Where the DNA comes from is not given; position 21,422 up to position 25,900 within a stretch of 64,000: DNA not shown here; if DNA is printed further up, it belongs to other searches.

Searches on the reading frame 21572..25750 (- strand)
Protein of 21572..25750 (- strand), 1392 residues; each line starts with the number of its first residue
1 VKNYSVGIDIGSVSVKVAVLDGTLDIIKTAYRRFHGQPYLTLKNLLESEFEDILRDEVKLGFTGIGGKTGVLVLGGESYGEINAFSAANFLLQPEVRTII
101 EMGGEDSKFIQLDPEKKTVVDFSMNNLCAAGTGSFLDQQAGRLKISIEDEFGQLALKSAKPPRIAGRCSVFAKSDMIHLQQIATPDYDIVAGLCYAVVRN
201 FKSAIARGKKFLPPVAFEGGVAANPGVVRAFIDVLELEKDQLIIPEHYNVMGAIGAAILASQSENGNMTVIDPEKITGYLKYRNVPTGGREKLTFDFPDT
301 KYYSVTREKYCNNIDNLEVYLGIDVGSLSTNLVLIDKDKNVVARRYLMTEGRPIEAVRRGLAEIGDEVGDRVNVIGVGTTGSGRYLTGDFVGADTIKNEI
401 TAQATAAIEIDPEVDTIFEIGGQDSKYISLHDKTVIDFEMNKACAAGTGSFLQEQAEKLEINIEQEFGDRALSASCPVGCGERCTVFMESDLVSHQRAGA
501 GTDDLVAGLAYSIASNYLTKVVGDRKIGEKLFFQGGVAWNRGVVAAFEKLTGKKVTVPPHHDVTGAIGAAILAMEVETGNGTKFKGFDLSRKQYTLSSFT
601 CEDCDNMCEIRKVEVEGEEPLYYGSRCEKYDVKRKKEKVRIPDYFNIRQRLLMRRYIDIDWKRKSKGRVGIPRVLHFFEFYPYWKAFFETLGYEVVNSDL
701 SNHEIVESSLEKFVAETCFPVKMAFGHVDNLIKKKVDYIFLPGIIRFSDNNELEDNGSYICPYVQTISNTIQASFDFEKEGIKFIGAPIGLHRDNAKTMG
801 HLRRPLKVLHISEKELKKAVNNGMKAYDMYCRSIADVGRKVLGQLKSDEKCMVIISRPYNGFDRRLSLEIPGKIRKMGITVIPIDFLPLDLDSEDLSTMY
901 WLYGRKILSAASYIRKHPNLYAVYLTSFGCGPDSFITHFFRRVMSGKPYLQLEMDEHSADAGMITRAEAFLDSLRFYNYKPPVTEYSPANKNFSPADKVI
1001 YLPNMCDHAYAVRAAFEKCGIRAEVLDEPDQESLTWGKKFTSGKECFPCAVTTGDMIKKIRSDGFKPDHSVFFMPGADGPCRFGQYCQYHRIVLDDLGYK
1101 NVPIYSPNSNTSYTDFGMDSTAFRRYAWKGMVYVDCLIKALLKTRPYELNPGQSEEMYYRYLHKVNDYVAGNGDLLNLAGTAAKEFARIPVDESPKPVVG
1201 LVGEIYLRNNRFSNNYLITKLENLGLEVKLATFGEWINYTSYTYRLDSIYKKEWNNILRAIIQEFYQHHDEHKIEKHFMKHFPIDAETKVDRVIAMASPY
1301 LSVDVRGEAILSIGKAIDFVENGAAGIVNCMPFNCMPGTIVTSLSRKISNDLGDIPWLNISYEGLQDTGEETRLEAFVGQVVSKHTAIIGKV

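Call 12: search_protein_families(library=pfam, proteins=[window:21572-25750:-], max_evalue=0.001)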
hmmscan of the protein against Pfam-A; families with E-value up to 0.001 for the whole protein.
window:21572-25750:- (1392 aa): 4 families
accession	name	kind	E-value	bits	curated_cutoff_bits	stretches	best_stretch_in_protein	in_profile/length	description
PF01869.26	BcrAD_BadFG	-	1.3e-71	241.8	31.5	2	321-573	1-271/271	BadF/BadG/BcrA/BcrD ATPase family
PF09989.15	DUF2229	-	2.8e-63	213.9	29.4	1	668-886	1-217/218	CoA enzyme activase uncharacterised domain (DUF2229)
PF02782.22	FGGY_C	-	8.1e-05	22.9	27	0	526-574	148-195/198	FGGY family of carbohydrate kinases, C-terminal domain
PF05378.19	Hydant_A_N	-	0.00024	21.4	25.2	1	321-382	2-67/176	Hydantoinase/oxoprolinase N-terminal region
